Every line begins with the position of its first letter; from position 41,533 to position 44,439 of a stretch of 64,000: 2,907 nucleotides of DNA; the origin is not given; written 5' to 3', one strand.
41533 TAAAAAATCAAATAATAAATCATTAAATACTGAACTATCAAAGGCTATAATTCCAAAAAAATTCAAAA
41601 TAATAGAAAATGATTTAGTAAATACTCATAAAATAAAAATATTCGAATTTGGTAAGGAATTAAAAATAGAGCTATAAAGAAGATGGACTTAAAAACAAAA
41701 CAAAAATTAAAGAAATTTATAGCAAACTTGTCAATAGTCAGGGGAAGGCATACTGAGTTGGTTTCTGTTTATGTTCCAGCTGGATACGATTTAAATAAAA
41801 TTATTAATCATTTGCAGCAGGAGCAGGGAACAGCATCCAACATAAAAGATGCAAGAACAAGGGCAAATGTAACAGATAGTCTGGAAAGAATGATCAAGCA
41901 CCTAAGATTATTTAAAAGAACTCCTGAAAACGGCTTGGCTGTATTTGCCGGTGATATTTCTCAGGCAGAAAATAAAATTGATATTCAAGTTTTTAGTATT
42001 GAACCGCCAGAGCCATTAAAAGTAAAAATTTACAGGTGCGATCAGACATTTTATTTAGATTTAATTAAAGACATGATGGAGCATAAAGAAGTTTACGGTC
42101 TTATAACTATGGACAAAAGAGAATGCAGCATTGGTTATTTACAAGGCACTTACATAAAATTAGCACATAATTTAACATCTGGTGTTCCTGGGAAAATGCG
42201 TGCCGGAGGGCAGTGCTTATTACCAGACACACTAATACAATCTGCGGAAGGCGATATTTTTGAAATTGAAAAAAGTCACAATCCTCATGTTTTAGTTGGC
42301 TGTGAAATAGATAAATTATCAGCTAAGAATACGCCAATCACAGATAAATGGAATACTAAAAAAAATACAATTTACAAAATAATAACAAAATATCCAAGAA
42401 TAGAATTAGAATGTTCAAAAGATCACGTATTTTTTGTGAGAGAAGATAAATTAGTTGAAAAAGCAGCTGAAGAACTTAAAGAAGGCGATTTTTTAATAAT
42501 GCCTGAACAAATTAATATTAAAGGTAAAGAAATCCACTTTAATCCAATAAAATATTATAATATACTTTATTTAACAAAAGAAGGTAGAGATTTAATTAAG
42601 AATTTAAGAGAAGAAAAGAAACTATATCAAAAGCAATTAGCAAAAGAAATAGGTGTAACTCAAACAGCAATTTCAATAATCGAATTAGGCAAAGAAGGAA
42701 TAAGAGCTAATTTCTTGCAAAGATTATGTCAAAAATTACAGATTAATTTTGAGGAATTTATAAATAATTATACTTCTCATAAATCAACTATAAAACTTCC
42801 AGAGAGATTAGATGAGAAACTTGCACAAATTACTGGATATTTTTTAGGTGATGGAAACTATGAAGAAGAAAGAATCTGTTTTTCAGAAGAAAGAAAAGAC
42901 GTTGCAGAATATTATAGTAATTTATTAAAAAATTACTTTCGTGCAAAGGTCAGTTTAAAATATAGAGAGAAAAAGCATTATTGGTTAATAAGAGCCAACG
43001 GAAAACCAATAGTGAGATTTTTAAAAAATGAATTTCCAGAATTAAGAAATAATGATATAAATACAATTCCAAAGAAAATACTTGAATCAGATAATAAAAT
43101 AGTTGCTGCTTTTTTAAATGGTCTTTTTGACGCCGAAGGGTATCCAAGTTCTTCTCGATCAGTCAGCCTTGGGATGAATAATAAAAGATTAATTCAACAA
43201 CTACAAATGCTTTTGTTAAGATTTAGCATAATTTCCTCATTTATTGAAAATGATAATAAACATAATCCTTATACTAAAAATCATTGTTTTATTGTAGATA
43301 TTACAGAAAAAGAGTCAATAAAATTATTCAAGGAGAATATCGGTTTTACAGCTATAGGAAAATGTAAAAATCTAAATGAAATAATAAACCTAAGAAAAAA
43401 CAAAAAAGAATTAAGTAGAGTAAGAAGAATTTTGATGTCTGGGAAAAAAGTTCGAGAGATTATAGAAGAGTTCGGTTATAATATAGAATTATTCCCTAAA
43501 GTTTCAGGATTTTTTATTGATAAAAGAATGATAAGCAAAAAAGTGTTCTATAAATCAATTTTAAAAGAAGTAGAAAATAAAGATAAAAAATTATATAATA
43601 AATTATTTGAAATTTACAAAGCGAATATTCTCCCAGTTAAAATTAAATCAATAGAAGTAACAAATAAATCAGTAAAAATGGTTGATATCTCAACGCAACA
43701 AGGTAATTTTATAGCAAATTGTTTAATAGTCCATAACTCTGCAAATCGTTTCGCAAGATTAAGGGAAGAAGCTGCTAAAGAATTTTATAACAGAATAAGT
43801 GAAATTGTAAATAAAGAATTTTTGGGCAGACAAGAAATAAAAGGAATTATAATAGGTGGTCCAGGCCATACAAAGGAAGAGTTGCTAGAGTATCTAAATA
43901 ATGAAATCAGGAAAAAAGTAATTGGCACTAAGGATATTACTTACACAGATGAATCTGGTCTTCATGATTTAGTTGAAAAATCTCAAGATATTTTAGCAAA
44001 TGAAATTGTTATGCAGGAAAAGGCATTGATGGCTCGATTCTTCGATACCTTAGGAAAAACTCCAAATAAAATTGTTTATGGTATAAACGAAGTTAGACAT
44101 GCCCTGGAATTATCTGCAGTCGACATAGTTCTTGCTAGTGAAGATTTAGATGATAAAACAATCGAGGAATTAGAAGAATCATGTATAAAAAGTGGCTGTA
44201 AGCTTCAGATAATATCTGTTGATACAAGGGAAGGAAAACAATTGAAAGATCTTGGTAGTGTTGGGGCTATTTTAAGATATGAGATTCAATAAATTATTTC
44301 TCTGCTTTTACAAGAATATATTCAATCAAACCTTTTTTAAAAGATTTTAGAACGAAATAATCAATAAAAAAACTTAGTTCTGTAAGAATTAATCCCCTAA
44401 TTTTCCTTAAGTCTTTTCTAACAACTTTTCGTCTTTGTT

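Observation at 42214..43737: Intein inserted immediately after the catalytic GGQ motif of release factor aRF1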

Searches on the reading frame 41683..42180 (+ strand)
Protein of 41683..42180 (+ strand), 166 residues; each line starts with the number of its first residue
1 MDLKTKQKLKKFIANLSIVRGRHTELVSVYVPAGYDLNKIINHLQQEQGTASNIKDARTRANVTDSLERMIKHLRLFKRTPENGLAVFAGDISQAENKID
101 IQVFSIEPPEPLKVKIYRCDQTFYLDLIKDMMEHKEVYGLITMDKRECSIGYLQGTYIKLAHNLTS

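Call 70: find_related_loci(query=A2, collection=metagenome_contigs, flank=3500)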
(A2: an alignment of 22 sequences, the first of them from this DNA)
Query A2 (166 aa) in metagenome_contigs; peptide patterns used: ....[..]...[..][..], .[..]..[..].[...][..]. (x = any residue, [..] = any of these).
600 stretches matched a pattern (row limit reached: there are more); 565 encode a relative of the query (tblastn E <= 1e-3); the best 80 are kept; 80 distinct loci.
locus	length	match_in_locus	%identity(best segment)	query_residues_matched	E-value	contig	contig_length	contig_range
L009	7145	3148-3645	79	1-166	3e-93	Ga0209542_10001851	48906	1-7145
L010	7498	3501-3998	79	1-166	3e-93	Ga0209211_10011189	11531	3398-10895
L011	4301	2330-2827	78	1-166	8e-87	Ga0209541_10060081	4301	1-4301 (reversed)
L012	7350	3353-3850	72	1-166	2e-79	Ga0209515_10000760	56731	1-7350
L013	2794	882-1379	70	1-166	8e-80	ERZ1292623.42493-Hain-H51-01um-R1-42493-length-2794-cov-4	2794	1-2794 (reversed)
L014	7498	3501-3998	67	1-166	1e-78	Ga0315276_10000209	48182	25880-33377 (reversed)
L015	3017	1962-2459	68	1-166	1e-78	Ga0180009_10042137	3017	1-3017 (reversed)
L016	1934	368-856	69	4-166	8e-81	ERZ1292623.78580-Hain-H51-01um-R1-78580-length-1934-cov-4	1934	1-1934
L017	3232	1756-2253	67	1-166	5e-78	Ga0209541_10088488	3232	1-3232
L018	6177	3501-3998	69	1-166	4e-77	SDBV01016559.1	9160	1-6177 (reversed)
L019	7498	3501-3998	65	1-166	1e-76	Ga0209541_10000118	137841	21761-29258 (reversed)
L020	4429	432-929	68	1-166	1e-76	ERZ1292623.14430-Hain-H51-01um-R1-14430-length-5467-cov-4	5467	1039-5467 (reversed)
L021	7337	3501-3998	69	1-166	3e-76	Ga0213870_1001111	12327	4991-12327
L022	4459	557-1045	66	4-166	7e-76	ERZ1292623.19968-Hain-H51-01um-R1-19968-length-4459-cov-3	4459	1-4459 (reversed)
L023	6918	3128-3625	68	1-166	8e-76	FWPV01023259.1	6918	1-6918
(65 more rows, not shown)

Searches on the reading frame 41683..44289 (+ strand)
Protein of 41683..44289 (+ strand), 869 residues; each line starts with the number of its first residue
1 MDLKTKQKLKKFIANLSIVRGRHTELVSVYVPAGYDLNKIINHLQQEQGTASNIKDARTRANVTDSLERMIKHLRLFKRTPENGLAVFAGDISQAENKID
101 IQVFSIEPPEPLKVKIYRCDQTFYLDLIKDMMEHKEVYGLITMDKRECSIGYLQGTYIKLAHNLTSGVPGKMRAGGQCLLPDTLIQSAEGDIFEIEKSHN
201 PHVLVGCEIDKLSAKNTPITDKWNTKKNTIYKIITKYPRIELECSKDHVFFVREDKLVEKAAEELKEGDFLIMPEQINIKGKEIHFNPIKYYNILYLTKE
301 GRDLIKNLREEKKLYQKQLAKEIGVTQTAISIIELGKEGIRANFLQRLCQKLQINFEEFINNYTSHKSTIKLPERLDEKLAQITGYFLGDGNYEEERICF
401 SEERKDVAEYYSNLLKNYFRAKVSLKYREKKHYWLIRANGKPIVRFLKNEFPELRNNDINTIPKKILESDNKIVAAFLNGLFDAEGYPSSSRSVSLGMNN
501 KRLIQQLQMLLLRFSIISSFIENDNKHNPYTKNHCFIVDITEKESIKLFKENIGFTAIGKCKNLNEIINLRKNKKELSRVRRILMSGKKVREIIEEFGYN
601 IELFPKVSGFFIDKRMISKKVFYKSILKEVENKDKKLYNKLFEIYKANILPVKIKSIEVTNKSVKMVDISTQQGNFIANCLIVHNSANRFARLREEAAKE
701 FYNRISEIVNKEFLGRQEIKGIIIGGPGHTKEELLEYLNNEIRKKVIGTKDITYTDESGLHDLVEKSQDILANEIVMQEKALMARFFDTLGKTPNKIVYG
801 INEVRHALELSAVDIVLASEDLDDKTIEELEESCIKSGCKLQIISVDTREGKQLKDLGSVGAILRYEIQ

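Call 4: search_protein_families(library=pfam, proteins=[window:41683-44289:+], max_evalue=0.01)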
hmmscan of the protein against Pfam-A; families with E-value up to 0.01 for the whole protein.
window:41683-44289:+ (869 aa): 12 families
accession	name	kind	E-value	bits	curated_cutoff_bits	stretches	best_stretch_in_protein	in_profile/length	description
PF03464.20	eRF1_2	-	4.4e-30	105.2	27.1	2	685-772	41-132/133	eRF1 domain 2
PF14528.11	LAGLIDADG_3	-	1e-23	83.8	22.5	2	474-554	3-82/82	LAGLIDADG-like domain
PF14890.11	Intein_splicing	-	1.1e-19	71.2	35.8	1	204-685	23-155/155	Intein splicing domain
PF03465.20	eRF1_3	-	1.3e-19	71.1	25.8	1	776-868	1-106/106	eRF1 domain 3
PF03463.20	eRF1_1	-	1.4e-14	54.6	23.8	1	13-131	4-122/123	eRF1 domain 1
PF01381.28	HTH_3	-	1.3e-09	38.4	23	1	305-359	1-55/55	Helix-turn-helix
PF12844.13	HTH_19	-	7e-09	35.9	30.2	1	304-363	3-62/64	Helix-turn-helix domain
PF18854.6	baeRF_family10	-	7.1e-07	30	27.1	1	676-753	59-126/143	Bacterial archaeo-eukaryotic release factor family 10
PF13560.12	HTH_31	-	1e-05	26.2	27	1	304-352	5-54/64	Helix-turn-helix domain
PF13443.12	HTH_26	-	1.6e-05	25.5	22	1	305-360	2-58/63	Cro/C1-type HTH DNA-binding domain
PF01248.31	Ribosomal_L7Ae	-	0.0012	18.9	22.1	1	793-853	12-66/95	Ribosomal protein L7Ae/L30e/S12e/Gadd45 family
PF14527.11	LAGLIDADG_WhiA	-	0.0034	17.9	23.2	0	475-540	2-70/93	WhiA LAGLIDADG-like domain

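Call 5: search_protein_families(library=ncbifam, proteins=[window:41683-44289:+], max_evalue=0.01)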
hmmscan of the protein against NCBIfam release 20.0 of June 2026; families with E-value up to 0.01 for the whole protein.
window:41683-44289:+ (869 aa): 16 families
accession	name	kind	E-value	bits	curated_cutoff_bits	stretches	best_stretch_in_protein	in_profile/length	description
TIGR03676.1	aRF1_eRF1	equivalog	7.3e-113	377.4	234.7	3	6-178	2-174/403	peptide chain release factor aRF-1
TIGR00111.1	pelota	equivalog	5.9e-24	85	177.65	1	691-868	172-351/351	mRNA surveillance protein pelota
NF038098.1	GyrA_w_intein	exception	2.1e-11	42.5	1850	1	369-702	228-554/1232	intein-containing DNA gyrase subunit A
NF006207.0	PRK08332.1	equivalog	3.5e-10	37.8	2400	1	228-696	381-711/1684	vitamin B12-dependent ribonucleotide reductase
NF005852.0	PRK07773.1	equivalog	1.1e-08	33.9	780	1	383-689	511-830/886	replicative DNA helicase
TIGR03070.1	couple_hipB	subfamily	5.9e-08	32.5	71.65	1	304-352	6-54/58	type II toxin-antitoxin system Y4mF family antitoxin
NF011287.0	PRK14698.1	equivalog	4.2e-07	28.3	1238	1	360-492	373-504/1017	V-type ATP synthase subunit A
NF038136.1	rSAM_Rv_intein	exception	6.9e-06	25.2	700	1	177-690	75-339/574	intein-containing Rv2578c family radical SAM protein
NF041951.1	phage_RstR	subfamily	8.6e-06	26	80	1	304-372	6-74/108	RstR family transcriptional repressor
NF052289.1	Rv2629_fam_RHF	equivalog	1.8e-05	24.1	320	1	690-827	159-294/357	Rv2629 family ribosome hibernation factor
NF041575.1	antitoxPezA_Strep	equivalog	5e-05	23.3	290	1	304-358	5-59/158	type II toxin-antitoxin system antitoxin PezA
NF006015.0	PRK08154.1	subfamily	0.00036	19.8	204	1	304-371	34-101/314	anaerobic benzoate catabolism transcriptional regulator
TIGR00270.2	TIGR00270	equivalog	0.002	18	110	1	300-360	75-135/159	multiprotein bridging factor aMBF1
NF007408.0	PRK09943.1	equivalog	0.002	17.7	211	1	305-364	12-71/185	HTH-type transcriptional regulator PuuR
NF007271.0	PRK09726.1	equivalog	0.0024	17.9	79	1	303-354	15-66/88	type II toxin-antitoxin system antitoxin HipB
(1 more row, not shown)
